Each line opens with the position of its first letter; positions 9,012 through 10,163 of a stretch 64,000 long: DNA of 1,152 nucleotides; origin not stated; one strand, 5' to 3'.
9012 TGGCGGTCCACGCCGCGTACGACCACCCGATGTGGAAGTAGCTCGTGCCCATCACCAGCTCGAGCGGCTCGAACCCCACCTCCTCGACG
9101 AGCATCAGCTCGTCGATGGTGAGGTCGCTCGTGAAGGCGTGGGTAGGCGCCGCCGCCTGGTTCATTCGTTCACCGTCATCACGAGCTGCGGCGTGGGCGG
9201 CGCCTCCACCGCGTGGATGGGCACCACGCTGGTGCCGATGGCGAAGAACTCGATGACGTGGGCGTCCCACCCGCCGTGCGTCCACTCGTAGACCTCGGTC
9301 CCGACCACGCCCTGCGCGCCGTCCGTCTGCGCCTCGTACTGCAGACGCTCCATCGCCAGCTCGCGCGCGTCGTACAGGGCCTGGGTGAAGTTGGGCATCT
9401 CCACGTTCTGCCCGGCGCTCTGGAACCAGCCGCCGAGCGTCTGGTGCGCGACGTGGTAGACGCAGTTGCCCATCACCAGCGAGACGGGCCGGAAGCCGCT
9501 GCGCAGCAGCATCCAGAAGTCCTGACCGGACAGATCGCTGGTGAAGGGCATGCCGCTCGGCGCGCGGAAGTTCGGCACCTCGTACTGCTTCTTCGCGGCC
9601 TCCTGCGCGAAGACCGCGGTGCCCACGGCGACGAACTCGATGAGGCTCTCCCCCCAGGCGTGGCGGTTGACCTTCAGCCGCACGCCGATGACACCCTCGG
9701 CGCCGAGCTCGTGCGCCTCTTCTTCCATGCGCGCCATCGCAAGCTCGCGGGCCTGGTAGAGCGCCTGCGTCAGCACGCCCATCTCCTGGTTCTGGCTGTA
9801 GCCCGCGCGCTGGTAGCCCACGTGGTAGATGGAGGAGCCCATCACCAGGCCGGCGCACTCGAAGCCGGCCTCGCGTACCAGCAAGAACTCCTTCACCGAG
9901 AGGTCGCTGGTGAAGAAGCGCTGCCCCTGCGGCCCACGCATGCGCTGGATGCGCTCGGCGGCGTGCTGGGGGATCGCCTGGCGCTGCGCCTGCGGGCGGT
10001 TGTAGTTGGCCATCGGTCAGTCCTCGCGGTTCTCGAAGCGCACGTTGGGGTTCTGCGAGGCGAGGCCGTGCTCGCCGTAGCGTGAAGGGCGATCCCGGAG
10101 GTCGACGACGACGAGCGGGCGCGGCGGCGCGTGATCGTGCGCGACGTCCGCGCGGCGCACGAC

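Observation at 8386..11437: Tightly coupled operon of a zinc-ribbon protein followed by three paralogous tandem-YbjQ (DUF74) proteins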

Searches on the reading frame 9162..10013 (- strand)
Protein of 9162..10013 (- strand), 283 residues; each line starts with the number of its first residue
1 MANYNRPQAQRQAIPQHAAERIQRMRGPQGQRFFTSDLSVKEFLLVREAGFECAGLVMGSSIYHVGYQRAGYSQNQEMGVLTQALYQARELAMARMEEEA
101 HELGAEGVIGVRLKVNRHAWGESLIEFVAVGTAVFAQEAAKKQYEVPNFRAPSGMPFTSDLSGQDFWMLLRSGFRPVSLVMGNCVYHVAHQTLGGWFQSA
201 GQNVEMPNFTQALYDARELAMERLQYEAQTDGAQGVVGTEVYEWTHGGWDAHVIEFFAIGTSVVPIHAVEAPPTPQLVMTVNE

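Call 3: search_protein_families(library=pfam, proteins=[window:9162-10013:-], max_evalue=1)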
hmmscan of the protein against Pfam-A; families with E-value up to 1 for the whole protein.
window:9162-10013:- (283 aa): 3 families
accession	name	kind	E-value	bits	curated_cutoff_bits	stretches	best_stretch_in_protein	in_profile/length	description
PF01906.23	YbjQ_1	-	5.5e-20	72.4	23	2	77-135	46-102/103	Putative heavy-metal-binding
PF23025.1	YbjQ_2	-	0.054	14.2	29.1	1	87-136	59-101/103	C2 domain-containing protein 5, YbjQ-like domain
PF05332.16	Vesi_VP2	-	0.18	12.3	27.7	0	76-103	25-52/113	Vesivirus VP2 protein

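Call 4: search_protein_families(library=padloc, proteins=[window:9162-10013:-], max_evalue=1)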
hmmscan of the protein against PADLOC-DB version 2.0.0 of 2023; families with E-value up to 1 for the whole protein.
window:9162-10013:- (283 aa): 0 families

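Call 5: search_protein_families(library=ncbifam, proteins=[window:9162-10013:-], max_evalue=1)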
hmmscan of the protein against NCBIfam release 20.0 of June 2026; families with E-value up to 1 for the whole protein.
window:9162-10013:- (283 aa): 5 families
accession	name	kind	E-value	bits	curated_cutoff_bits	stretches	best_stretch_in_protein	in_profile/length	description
NF002989.0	PRK03732.1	equivalog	2.3e-11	43.8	181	2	77-136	53-110/114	hypothetical protein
NF002776.0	PRK02877.1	equivalog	2.1e-10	40.7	160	2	79-135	48-104/107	hypothetical protein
NF002224.0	PRK01119.1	equivalog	2.2e-09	37.3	169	2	83-137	52-106/110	putative heavy metal-binding protein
NF009496.0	PRK12856.1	subfamily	2.5e-06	27.7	177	2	78-133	47-100/103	hypothetical protein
NF009495.0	PRK12855.1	subfamily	0.003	17.8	180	0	210-242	51-84/103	hypothetical protein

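Call 19: find_homologous_proteins(query=window:9162-10013:-)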
Query window:9162-10013:- (283 aa): 8000 proteins with E <= 0.001 among 8000 candidates; the best 120 are listed.
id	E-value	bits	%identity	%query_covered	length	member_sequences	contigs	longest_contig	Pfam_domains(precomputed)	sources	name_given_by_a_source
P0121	1.4e-187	640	100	100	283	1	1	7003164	PF01906.24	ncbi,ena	-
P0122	2.6e-160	550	87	100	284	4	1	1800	PF01906.24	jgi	jgi:uncharacterized protein YbjQ (UPF0145 family)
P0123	4.4e-160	550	86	100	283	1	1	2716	PF01906.24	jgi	jgi:uncharacterized protein YbjQ (UPF0145 family)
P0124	4.2e-157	540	84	100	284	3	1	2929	PF01906.24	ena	-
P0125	1.0e-156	538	85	100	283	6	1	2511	PF01906.24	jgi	jgi:uncharacterized protein YbjQ (UPF0145 family)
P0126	6.6e-155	533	83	100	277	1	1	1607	PF01906.24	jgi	jgi:uncharacterized protein YbjQ (UPF0145 family)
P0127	1.0e-154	532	82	100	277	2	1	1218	PF01906.24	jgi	jgi:uncharacterized protein YbjQ (UPF0145 family)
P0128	2.1e-154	531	83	100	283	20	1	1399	PF01906.24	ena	-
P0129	3.8e-154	530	83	100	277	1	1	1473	PF01906.24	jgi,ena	-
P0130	5.8e-152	523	82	99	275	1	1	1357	PF01906.24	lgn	-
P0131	3.1e-151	520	81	100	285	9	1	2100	PF01906.24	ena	-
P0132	4.1e-151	520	82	99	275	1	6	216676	PF01906.24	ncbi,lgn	-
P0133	1.2e-150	519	82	100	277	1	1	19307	PF01906.24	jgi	jgi:uncharacterized protein YbjQ (UPF0145 family)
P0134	1.8e-150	518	80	100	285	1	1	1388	PF01906.24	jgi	jgi:uncharacterized protein YbjQ (UPF0145 family)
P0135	3.2e-150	517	81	100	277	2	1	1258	PF01906.24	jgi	jgi:uncharacterized protein YbjQ (UPF0145 family)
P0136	2.0e-149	515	81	100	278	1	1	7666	PF01906.24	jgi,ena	jgi:uncharacterized protein YbjQ (UPF0145 family)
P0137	1.2e-148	512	80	100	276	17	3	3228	PF01906.24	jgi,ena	jgi:uncharacterized protein YbjQ (UPF0145 family)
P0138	2.7e-148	511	80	100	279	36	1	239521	PF01906.24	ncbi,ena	-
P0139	3.1e-146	504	80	100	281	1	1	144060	PF01906.24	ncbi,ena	-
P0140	2.1e-145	501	81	97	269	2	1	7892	PF01906.24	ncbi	-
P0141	1.0e-143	496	80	94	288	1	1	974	PF01906.24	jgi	jgi:uncharacterized protein YbjQ (UPF0145 family)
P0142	1.5e-143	495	79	98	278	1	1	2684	PF01906.24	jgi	jgi:uncharacterized protein YbjQ (UPF0145 family)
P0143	2.7e-143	494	77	100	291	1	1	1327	PF01906.24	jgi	jgi:uncharacterized protein YbjQ (UPF0145 family)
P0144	6.3e-143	493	77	100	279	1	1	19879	PF01906.24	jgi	jgi:uncharacterized protein YbjQ (UPF0145 family)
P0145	3.1e-142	491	80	98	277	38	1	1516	PF01906.24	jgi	jgi:uncharacterized protein YbjQ (UPF0145 family)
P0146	3.9e-142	491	80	95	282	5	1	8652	PF01906.24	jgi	jgi:uncharacterized protein YbjQ (UPF0145 family)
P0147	4.7e-142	490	76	100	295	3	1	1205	PF01906.24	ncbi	-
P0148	1.3e-141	489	78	94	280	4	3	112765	PF01906.24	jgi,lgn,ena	-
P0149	1.4e-141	489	78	98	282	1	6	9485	PF01906.24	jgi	jgi:uncharacterized protein YbjQ (UPF0145 family)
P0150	4.6e-141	487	78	94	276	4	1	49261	PF01906.24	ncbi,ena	-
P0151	4.9e-141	487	78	98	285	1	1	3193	PF01906.24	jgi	jgi:uncharacterized protein YbjQ (UPF0145 family)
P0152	4.4e-140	484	75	99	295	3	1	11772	PF01906.24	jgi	jgi:uncharacterized protein YbjQ (UPF0145 family)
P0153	2.1e-139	482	81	95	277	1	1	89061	PF01906.24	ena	-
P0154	3.9e-139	481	77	100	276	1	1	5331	PF01906.24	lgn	-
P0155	5.1e-139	480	76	100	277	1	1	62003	PF01906.24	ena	-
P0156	7.1e-139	480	77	100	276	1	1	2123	PF01906.24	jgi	-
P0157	8.2e-139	480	77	98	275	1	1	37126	PF01906.24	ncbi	-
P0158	1.1e-138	479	77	100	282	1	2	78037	PF01906.24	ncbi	-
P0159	1.8e-138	479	77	98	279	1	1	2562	PF01906.24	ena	-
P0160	2.3e-138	478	76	100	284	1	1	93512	PF01906.24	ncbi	-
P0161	4.6e-138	477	75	98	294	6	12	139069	PF01906.24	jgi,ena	jgi:uncharacterized protein YbjQ (UPF0145 family)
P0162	9.7e-138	476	75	98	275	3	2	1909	PF01906.24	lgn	-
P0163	2.9e-137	475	76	98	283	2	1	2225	PF01906.24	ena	-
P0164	5.7e-136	470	73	98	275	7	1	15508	PF01906.24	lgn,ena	-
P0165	6.8e-136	470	74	100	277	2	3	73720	PF01906.24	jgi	jgi:uncharacterized protein YbjQ (UPF0145 family)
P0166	1.3e-135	469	72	100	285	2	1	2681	PF01906.24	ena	-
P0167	3.2e-135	468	76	94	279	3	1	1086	PF01906.24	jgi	jgi:uncharacterized protein YbjQ (UPF0145 family)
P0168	6.4e-135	467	74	100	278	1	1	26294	PF01906.24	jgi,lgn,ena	jgi:uncharacterized protein YbjQ (UPF0145 family)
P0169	3.5e-134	465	80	92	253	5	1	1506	PF01906.24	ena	-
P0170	8.9e-134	463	74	100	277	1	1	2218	PF01906.24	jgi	jgi:uncharacterized protein YbjQ (UPF0145 family)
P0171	1.3e-132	459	74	99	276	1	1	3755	PF01906.24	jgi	jgi:uncharacterized protein YbjQ (UPF0145 family)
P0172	6.7e-132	457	75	95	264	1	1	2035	PF01906.24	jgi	jgi:uncharacterized protein YbjQ (UPF0145 family)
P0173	1.3e-131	456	73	94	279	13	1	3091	PF01906.24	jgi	jgi:uncharacterized protein YbjQ (UPF0145 family)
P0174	1.2e-130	453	74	95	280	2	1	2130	PF01906.24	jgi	jgi:uncharacterized protein YbjQ (UPF0145 family)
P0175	1.3e-130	453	73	100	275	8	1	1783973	PF01906.24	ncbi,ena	-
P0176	2.4e-130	452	73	100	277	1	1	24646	PF01906.24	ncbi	-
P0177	5.5e-130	451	72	100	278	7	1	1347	PF01906.24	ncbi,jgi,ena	jgi:uncharacterized protein YbjQ (UPF0145 family)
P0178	1.8e-129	449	-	-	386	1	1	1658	PF01906.24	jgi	jgi:uncharacterized protein YbjQ (UPF0145 family)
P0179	1.1e-127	443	72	98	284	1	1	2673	PF01906.24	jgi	jgi:uncharacterized protein YbjQ (UPF0145 family)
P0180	1.5e-127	443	-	-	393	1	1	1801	PF01906.24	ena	-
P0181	1.4e-125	436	71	98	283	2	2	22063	PF01906.24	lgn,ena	-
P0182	6.5e-125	434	71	98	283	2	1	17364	PF01906.24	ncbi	ncbi:MAG: heavy metal-binding domain-containing protein [Byssovorax sp.]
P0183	9.1e-124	430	70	95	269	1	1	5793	PF01906.24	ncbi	-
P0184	1.9e-123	429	70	100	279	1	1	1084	PF01906.24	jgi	jgi:uncharacterized protein YbjQ (UPF0145 family)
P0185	4.1e-123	428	73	93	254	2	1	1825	PF01906.24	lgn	-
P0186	1.5e-122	426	69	100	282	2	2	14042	PF01906.24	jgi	jgi:uncharacterized protein YbjQ (UPF0145 family)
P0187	1.8e-122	426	68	100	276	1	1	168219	PF01906.24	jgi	jgi:uncharacterized protein YbjQ (UPF0145 family)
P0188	1.9e-122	426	72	98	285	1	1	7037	PF01906.24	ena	-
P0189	4.0e-120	418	69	98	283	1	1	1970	PF01906.24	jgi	jgi:uncharacterized protein YbjQ (UPF0145 family)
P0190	6.2e-118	411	67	100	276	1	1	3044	PF01906.24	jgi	jgi:uncharacterized protein YbjQ (UPF0145 family)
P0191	1.5e-117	410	68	98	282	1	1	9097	PF01906.24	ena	-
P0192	4.6e-116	405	66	100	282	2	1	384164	PF01906.24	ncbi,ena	-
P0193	4.9e-116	405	-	-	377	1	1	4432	PF01906.24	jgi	-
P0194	5.1e-116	405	66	100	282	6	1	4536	PF01906.24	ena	-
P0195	1.1e-115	404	68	95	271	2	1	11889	PF01906.24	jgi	jgi:uncharacterized protein YbjQ (UPF0145 family)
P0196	3.9e-115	402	68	100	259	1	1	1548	PF01906.24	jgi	jgi:uncharacterized protein YbjQ (UPF0145 family)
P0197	5.2e-115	402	78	80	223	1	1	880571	PF01906.24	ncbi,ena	-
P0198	2.0e-114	400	71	92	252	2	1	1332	PF01906.24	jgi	jgi:uncharacterized protein YbjQ (UPF0145 family)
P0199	2.6e-114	399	67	100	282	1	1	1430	PF01906.24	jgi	jgi:uncharacterized protein YbjQ (UPF0145 family)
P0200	4.2e-112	392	68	93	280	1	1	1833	PF01906.24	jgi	jgi:uncharacterized protein YbjQ (UPF0145 family)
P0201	1.3e-111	391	83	73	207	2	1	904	PF01906.24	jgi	jgi:uncharacterized protein YbjQ (UPF0145 family)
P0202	5.9e-111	388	68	95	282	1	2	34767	PF01906.24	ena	-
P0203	6.4e-111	388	65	99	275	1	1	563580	PF01906.24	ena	-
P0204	8.2e-111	388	65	100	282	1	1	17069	PF01906.24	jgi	jgi:uncharacterized protein YbjQ (UPF0145 family)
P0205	2.7e-110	386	64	100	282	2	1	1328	PF01906.24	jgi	-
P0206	1.3e-109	384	67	95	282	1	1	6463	PF01906.24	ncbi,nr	ncbi:MAG: heavy metal-binding domain-containing protein [Myxococcales bacterium]|nr:heavy metal-bind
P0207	7.0e-109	382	64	95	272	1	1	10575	PF01906.24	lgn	-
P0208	1.9e-108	380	63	95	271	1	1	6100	PF01906.24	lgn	-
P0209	1.9e-108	380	64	95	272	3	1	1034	PF01906.24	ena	-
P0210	2.6e-108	380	67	95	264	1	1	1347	PF01906.24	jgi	jgi:uncharacterized protein YbjQ (UPF0145 family)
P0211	3.0e-108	380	65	95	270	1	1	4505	PF01906.24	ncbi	ncbi:MAG TPA: heavy metal-binding domain-containing protein [Oscillatoriaceae cyanobacterium]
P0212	3.5e-108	379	63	99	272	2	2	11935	PF01906.24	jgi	jgi:uncharacterized protein YbjQ (UPF0145 family)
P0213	4.7e-108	379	-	-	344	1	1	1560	PF01906.24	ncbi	ncbi:MAG TPA: heavy metal-binding domain-containing protein, partial [Micromonosporaceae bacterium]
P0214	4.8e-108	379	63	97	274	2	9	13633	PF01906.24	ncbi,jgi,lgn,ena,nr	ncbi:MAG TPA: heavy metal-binding domain-containing protein [Ktedonobacteraceae bacterium]|nr:heavy 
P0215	6.8e-108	378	65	100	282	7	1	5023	PF01906.24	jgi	jgi:uncharacterized protein YbjQ (UPF0145 family)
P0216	8.0e-108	378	64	98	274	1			PF01906.24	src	-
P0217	1.1e-107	378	64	98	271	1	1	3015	PF01906.24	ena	-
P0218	1.2e-107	378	62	100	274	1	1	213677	PF01906.24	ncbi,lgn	-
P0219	1.2e-107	378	63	100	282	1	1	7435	PF01906.24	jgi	jgi:uncharacterized protein YbjQ (UPF0145 family)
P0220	1.3e-107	377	64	95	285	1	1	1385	PF01906.24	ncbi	-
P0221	1.3e-107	377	63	95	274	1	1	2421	PF01906.24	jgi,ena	-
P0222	1.5e-107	377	68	92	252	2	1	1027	PF01906.24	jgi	jgi:uncharacterized protein YbjQ (UPF0145 family)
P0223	1.9e-107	377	64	97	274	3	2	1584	PF01906.24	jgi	jgi:uncharacterized protein YbjQ (UPF0145 family)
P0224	2.0e-107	377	62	97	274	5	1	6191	PF01906.24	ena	-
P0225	2.1e-107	377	64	97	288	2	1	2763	PF01906.24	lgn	-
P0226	2.1e-107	377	62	98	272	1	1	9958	PF01906.24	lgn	-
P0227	2.1e-107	377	63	97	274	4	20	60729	PF01906.24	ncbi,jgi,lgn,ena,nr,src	ncbi:MAG TPA: heavy metal-binding domain-containing protein [Ktedonobacteraceae bacterium]|jgi:uncha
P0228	2.2e-107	377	64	95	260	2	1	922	PF01906.24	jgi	-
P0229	2.5e-107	377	64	95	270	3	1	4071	PF01906.24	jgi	jgi:uncharacterized protein YbjQ (UPF0145 family)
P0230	3.6e-107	376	64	95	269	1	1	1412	PF01906.24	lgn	-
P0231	3.6e-107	376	63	100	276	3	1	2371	PF01906.24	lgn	-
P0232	4.0e-107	376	64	96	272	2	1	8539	PF01906.24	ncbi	ncbi:MAG: heavy metal-binding domain-containing protein [Chloroflexota bacterium]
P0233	4.5e-107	376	63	98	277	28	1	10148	PF01906.24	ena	-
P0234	4.7e-107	376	62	98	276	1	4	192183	PF01906.24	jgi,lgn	jgi:uncharacterized protein YbjQ (UPF0145 family)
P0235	4.9e-107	376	62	98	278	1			PF01906.24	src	-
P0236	5.2e-107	375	62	100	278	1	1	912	PF01906.24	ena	-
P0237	6.0e-107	375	62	97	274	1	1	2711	PF01906.24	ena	-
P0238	7.2e-107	375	61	98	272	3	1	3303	PF01906.24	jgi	jgi:uncharacterized protein YbjQ (UPF0145 family)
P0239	9.2e-107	375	62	97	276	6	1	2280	PF01906.24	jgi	-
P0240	9.5e-107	375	63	98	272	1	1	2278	PF01906.24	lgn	-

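Call 20: find_encoding_contigs(protein=P0227, flank=8000, max_places=4)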
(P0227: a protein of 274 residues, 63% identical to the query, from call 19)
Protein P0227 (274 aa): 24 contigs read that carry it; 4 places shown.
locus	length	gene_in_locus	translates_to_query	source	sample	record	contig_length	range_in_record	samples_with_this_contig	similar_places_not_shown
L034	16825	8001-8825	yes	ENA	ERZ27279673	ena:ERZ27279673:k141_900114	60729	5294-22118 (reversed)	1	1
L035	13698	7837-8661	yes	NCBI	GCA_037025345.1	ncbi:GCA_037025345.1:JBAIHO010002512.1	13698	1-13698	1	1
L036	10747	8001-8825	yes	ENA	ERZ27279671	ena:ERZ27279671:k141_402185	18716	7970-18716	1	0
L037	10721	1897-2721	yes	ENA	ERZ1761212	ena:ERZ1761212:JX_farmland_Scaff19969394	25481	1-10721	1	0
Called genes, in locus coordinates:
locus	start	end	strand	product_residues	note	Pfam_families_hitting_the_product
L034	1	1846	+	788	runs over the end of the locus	-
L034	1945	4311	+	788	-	PF00069:Pkinase, PF07714:PK_Tyr_Ser-Thr, PF04865:Baseplate_J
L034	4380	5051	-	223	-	-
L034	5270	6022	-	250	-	PF04012:PspA_IM30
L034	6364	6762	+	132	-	-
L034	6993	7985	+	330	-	PF01906:YbjQ_1 (weak)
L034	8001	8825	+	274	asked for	PF01906:YbjQ_1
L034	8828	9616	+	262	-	PF01636:APH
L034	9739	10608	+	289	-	PF00891:Methyltransf_2 (weak), PF13489:Methyltransf_23, PF01209:Ubie_methyltran, PF02390:Methyltransf_4, PF13847:Methyltransf_31, PF08241:Methyltransf_11, PF08242:Methyltransf_12, PF13649:Methyltransf_25, +3 more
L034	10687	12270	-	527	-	PF01293:PEPCK_ATP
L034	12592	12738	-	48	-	-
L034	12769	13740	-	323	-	PF00140:Sigma70_r1_2 (faint), PF04542:Sigma70_r2, PF04539:Sigma70_r3, PF04545:Sigma70_r4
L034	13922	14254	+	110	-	-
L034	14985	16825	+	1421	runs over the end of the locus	PF20586:DUF6788, PF00486:Trans_reg_C (weak), PF03704:BTAD, PF00515:TPR_1 (faint), PF07719:TPR_2 (faint), PF13191:AAA_16, PF13424:TPR_12, PF17874:TPR_MalT, +2 more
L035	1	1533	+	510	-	?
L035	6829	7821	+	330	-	PF01906:YbjQ_1 (weak)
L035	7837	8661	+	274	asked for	PF01906:YbjQ_1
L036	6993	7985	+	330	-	PF01906:YbjQ_1 (weak)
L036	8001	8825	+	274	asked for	PF01906:YbjQ_1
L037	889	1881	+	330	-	PF01906:YbjQ_1 (weak)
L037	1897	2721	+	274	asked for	PF01906:YbjQ_1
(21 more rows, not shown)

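Call 21: find_encoding_contigs(protein=P0218, flank=8000, max_places=3)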
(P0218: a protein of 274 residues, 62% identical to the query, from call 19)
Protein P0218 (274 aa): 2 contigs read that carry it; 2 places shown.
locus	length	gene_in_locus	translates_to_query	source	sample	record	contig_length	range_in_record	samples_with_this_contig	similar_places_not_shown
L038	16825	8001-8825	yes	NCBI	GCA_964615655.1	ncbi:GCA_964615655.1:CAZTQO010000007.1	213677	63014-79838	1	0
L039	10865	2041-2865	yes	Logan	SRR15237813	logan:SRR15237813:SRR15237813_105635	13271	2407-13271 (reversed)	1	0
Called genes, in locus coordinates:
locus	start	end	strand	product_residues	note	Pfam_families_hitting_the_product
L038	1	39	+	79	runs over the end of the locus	PF03597:FixS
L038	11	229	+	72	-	-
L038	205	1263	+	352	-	PF00034:Cytochrom_C, PF13442:Cytochrome_CBB3, PF00034:Cytochrom_C (weak)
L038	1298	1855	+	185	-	PF00355:Rieske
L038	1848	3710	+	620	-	PF00033:Cytochrome_B, PF13631:Cytochrom_B_N_2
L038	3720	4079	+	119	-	-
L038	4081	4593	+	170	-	-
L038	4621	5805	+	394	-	PF00033:Cytochrome_B, PF13631:Cytochrom_B_N_2, PF14697:Fer4_21 (faint), PF00037:Fer4 (faint), PF12797:Fer4_2 (faint), PF12838:Fer4_7, PF13187:Fer4_9, PF13237:Fer4_10 (weak), +2 more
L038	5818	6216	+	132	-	PF02662:FlpD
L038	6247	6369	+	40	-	-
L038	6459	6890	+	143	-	-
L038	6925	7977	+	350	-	PF01906:YbjQ_1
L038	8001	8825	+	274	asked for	PF01906:YbjQ_1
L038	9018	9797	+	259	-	-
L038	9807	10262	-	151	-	-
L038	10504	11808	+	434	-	PF00152:tRNA-synt_2 (faint), PF13393:tRNA-synt_His, PF00587:tRNA-synt_2b (weak)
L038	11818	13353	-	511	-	PF00004:AAA, PF17862:AAA_lid_3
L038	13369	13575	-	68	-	PF11211:DUF2997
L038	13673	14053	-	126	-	PF06868:DUF1257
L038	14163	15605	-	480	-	-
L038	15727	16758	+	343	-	-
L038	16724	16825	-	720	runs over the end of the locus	PF00989:PAS (faint), PF08448:PAS_4 (faint), PF13188:PAS_8 (weak), PF13426:PAS_9 (weak), PF00990:GGDEF, PF00563:EAL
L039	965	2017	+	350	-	PF01906:YbjQ_1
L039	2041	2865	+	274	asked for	PF01906:YbjQ_1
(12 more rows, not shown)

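Call 26: search_solved_structures(query=window:9162-10013:-, max_evalue=1, show_alignments=2)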
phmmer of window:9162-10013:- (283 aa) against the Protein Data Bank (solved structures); distinct sequences matched with E-value up to 1: 3.
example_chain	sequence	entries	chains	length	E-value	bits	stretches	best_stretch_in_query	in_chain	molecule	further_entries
1y2i_A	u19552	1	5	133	0.014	18.2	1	39-135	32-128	Hypothetical Protein S0862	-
2gtc_A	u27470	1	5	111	0.29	13.8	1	78-134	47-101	UPF0145 protein BC_1816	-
1vr4_A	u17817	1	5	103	0.37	13.5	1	78-120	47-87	hypothetical protein APC22750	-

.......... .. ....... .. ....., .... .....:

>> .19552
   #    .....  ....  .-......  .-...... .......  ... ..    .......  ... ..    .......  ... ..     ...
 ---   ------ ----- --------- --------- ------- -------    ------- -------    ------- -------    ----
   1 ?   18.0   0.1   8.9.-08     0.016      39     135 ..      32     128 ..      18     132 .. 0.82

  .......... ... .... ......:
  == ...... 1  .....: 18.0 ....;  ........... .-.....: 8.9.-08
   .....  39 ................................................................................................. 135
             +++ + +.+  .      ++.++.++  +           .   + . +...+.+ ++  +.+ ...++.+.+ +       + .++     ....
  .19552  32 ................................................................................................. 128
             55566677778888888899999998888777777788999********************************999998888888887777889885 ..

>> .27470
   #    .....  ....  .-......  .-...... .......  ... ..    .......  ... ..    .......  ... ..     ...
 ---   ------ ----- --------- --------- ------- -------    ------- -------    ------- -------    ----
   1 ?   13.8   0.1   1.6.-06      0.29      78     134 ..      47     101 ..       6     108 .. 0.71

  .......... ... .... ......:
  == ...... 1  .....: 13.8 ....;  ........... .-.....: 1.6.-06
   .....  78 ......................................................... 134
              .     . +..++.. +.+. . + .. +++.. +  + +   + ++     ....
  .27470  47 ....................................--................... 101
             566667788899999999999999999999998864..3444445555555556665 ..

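Call 30: find_encoding_contigs(protein=P0211, flank=8000, max_places=3)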
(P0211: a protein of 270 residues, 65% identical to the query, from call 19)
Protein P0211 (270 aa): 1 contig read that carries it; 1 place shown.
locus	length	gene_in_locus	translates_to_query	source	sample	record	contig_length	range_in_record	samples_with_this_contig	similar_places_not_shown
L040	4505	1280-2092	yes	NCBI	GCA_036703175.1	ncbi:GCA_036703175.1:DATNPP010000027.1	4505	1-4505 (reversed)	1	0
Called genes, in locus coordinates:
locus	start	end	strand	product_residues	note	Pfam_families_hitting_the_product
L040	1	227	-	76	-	?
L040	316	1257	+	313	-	PF01906:YbjQ_1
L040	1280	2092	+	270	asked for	PF01906:YbjQ_1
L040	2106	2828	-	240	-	PF04199:Cyclase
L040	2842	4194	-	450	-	PF06925:MGDG_synth, PF00534:Glycos_transf_1 (weak), PF04101:Glyco_tran_28_C (weak)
